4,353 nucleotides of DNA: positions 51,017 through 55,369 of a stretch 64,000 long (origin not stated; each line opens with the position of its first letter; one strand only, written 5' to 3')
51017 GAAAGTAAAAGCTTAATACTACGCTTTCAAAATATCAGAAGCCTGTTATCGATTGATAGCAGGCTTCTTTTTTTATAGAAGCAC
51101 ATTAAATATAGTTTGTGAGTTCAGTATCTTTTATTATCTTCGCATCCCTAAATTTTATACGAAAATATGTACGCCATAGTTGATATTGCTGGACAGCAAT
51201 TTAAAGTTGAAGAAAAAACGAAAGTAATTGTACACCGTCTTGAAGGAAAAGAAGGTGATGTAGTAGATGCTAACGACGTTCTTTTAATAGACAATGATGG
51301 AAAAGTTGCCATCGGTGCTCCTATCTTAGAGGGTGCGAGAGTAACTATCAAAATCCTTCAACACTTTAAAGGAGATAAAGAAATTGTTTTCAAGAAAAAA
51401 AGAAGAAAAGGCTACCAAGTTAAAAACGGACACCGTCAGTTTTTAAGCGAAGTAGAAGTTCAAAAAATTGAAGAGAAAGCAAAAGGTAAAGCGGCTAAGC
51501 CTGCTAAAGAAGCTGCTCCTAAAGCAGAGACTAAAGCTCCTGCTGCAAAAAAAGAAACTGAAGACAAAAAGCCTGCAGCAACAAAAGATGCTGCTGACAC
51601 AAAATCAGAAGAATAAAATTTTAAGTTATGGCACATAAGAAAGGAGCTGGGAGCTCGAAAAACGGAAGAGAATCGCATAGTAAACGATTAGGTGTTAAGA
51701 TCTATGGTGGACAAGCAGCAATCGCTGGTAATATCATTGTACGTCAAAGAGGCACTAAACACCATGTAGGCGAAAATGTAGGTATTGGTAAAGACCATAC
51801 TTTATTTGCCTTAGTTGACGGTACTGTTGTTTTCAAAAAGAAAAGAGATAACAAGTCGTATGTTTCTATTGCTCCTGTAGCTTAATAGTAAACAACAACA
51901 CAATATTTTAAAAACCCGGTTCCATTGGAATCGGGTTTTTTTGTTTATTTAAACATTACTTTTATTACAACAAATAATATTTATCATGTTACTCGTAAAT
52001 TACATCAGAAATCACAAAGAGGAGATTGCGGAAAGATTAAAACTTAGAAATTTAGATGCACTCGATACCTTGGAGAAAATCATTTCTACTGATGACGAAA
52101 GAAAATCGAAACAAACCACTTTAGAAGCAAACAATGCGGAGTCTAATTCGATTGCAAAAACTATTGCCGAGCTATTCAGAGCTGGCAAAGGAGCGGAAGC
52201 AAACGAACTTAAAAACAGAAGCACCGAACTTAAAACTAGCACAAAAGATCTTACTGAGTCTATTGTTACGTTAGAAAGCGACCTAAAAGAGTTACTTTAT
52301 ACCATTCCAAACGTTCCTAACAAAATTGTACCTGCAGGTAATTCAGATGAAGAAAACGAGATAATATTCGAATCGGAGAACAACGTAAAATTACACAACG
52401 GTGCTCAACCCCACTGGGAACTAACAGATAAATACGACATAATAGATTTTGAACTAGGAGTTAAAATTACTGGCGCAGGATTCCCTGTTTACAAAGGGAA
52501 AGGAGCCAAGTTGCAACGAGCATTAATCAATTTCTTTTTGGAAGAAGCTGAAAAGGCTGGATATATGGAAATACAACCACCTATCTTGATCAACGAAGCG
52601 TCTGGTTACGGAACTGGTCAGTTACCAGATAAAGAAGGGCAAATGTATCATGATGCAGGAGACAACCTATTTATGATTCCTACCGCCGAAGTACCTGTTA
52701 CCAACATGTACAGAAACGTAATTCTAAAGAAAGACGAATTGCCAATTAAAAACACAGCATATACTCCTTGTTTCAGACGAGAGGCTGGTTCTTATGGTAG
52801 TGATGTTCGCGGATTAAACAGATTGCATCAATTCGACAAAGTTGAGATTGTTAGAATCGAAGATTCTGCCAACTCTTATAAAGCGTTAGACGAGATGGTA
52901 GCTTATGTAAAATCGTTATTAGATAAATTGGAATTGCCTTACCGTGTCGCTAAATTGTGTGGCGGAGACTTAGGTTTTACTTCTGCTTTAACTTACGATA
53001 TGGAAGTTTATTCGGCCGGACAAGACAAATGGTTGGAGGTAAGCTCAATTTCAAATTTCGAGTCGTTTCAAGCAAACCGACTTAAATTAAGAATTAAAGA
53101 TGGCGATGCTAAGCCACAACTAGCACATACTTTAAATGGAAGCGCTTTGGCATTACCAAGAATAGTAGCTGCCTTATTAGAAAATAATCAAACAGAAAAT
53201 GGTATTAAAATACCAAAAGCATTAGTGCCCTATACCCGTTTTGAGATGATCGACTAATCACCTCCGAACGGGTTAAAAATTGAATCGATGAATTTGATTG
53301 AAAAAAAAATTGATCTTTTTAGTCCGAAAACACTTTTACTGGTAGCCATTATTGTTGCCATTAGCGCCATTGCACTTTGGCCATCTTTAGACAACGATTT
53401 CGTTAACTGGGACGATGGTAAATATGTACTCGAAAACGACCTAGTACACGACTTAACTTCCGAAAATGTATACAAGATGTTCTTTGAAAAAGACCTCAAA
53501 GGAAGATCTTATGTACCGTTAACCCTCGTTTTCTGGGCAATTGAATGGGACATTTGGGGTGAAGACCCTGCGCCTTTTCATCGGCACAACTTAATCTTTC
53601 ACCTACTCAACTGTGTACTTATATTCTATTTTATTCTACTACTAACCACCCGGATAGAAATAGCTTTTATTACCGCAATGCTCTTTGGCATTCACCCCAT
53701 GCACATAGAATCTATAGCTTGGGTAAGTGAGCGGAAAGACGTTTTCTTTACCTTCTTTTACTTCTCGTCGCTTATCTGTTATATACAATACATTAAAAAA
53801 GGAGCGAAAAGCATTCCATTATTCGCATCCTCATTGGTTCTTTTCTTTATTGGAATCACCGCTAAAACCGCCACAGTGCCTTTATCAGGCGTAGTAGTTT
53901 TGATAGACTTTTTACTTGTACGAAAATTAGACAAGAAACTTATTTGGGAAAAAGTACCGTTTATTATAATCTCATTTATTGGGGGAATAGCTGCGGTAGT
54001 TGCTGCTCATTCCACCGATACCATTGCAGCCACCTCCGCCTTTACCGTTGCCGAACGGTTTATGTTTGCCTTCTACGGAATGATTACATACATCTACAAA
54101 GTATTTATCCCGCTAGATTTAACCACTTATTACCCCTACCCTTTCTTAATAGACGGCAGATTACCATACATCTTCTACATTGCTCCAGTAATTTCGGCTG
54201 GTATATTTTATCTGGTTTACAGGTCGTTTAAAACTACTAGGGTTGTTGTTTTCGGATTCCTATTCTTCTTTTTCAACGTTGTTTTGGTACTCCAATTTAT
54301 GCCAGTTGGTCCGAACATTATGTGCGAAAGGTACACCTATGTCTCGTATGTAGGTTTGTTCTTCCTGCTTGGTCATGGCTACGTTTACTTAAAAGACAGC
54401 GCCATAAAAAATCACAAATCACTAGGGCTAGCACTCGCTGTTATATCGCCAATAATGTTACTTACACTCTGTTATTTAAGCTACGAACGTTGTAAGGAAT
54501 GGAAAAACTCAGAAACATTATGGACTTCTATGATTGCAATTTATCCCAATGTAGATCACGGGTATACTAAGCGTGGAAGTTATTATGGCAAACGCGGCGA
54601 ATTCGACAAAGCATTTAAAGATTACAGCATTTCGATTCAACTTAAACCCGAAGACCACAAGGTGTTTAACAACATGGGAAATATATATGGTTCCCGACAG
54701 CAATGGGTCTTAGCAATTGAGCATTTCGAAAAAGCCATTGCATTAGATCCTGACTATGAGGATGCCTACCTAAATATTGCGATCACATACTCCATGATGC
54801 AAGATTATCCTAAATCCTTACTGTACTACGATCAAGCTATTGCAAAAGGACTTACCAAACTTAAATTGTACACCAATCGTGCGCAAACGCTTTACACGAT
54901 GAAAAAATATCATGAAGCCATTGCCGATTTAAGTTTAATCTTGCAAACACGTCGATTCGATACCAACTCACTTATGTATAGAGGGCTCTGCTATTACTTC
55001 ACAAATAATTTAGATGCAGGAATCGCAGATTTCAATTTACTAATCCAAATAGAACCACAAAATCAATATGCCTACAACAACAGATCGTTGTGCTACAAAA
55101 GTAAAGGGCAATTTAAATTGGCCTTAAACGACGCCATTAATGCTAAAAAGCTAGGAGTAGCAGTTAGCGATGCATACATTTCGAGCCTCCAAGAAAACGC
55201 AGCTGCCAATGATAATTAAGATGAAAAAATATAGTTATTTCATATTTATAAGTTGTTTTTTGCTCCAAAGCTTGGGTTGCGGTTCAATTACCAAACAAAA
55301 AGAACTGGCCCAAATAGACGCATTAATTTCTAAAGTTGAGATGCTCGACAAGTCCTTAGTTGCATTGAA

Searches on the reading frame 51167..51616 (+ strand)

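Call 53: search_protein_families(library=pfam, proteins=[window:51167-51616:+], max_evalue=0.0001)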
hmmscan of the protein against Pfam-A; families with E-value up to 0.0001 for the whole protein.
window:51167-51616:+ (149 aa): 1 family
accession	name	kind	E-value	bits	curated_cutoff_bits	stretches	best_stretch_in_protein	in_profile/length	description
PF00829.26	Ribosomal_L21p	-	3.5e-31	107.8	27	1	1-101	1-99/99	Ribosomal prokaryotic L21 protein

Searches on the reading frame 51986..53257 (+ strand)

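Call 25: search_protein_families(library=pfam, proteins=[window:51986-53257:+], max_evalue=0.0001)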
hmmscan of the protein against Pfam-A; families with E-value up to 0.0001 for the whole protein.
window:51986-53257:+ (423 aa): 2 families
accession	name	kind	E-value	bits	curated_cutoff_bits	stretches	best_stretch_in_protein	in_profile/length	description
PF00587.30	tRNA-synt_2b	-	9.4e-33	114.2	29.3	1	223-401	6-179/179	tRNA synthetase class II core domain (G, H, P, S and T)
PF02403.27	Seryl_tRNA_N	-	8.9e-21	74.6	28.2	1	1-111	1-108/108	Seryl-tRNA synthetase N-terminal domain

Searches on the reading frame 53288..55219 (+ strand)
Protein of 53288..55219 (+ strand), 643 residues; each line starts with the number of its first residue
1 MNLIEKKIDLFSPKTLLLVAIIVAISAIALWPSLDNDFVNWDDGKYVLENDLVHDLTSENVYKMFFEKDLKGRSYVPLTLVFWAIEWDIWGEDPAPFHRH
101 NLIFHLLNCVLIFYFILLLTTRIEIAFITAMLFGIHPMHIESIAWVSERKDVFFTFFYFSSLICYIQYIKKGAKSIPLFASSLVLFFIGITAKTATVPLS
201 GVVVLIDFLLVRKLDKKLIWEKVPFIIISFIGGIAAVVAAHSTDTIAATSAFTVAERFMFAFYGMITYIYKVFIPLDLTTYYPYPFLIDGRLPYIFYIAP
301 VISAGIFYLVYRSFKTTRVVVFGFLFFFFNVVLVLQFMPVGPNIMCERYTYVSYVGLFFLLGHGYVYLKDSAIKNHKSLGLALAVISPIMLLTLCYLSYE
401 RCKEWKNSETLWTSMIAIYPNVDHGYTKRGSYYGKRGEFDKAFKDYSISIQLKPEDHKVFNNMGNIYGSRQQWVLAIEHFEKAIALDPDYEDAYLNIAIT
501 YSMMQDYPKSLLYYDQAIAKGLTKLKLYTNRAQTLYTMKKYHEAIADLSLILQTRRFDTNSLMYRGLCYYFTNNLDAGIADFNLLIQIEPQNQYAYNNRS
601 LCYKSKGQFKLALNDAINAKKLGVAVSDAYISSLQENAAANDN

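Call 25: search_protein_families(library=pfam, proteins=[window:53288-55219:+], max_evalue=0.0001)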
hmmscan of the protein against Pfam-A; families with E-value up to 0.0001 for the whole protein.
window:53288-55219:+ (643 aa): 13 families
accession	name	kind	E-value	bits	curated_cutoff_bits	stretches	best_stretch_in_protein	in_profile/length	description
PF00515.34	TPR_1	-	4.3e-28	96.4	27.8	1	458-490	2-34/34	Tetratricopeptide repeat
PF07719.23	TPR_2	-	1.3e-23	81.6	27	1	458-490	2-34/34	Tetratricopeptide repeat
PF13431.12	TPR_17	-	1.7e-15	56.3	24.4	1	480-510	2-32/34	Tetratricopeptide repeat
PF13414.12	TPR_11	-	1.8e-13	50.4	26.8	1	464-503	1-40/42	TPR repeat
PF13181.12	TPR_8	-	1.1e-12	47.5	25.7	0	458-490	2-34/34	Tetratricopeptide repeat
PF13424.12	TPR_12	-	6.4e-12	45.9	30.1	1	459-519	5-73/77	Tetratricopeptide repeat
PF13371.12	TPR_9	-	5.6e-10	39.5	35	0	435-494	7-66/73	Tetratricopeptide repeat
PF13374.12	TPR_10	-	3.2e-07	30.6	27.5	0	493-519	4-30/42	Tetratricopeptide repeat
PF13176.12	TPR_7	-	5e-06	26.6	27.9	0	461-493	3-35/36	Tetratricopeptide repeat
PF13174.12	TPR_6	-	8.3e-06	26.6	26.3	0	492-520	1-29/33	Tetratricopeptide repeat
PF13432.12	TPR_16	-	1e-05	26.3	32.7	0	463-519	3-59/65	Tetratricopeptide repeat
PF13428.12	TPR_14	-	1.8e-05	25.4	23.5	0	464-498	8-42/44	Tetratricopeptide repeat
PF14559.12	TPR_19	-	1.9e-05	25.3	25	0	472-515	6-49/68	Tetratricopeptide repeat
